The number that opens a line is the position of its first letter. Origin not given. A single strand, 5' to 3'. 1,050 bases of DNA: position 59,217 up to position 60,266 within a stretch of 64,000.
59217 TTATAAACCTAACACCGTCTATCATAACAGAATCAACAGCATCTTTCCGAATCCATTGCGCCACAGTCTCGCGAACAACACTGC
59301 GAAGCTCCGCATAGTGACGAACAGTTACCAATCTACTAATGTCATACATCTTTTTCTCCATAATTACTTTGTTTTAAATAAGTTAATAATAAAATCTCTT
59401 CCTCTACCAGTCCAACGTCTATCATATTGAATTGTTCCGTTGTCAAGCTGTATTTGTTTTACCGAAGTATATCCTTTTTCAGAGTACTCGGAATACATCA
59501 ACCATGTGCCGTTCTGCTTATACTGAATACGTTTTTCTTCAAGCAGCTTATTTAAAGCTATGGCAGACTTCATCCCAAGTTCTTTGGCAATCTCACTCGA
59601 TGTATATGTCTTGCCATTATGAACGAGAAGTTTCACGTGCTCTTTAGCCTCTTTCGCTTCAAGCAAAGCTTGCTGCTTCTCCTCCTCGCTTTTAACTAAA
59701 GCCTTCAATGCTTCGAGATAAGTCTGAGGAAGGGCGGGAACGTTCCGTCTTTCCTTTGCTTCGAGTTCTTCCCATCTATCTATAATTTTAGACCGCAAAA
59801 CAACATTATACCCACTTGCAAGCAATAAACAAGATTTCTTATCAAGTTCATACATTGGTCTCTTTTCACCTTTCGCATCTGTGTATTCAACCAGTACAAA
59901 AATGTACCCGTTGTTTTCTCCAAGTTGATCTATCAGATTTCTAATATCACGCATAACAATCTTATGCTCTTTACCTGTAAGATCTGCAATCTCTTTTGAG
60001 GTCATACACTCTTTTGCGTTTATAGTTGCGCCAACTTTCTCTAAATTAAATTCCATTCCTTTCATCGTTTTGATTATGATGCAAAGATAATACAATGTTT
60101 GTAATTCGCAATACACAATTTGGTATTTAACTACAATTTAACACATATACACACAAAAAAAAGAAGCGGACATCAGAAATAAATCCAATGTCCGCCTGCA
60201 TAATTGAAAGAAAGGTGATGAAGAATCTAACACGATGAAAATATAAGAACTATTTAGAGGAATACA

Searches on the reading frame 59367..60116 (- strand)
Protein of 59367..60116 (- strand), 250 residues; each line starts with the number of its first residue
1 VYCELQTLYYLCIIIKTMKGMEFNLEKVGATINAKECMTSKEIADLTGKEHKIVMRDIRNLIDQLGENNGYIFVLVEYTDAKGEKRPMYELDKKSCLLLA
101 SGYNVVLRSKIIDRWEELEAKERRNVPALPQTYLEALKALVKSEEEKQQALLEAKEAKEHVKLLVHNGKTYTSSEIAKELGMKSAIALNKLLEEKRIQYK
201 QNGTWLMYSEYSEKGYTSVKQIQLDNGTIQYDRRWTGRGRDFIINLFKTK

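Call 39: search_protein_families(library=pfam, proteins=[window:59367-60116:-], max_evalue=0.01)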
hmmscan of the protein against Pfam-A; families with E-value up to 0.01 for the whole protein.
window:59367-60116:- (250 aa): 3 families
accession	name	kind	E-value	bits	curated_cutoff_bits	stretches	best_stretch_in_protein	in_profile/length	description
PF09669.15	Phage_pRha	-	2.3e-20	73.4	29.9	1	38-119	1-90/91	Phage regulatory protein Rha (Phage_pRha)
PF03374.19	ANT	-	4.6e-18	66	25.3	1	150-248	3-106/108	Phage antirepressor protein KilAC domain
PF01797.21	Y1_Tnp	-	0.00015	22.3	23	1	121-205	14-97/121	Transposase IS200 like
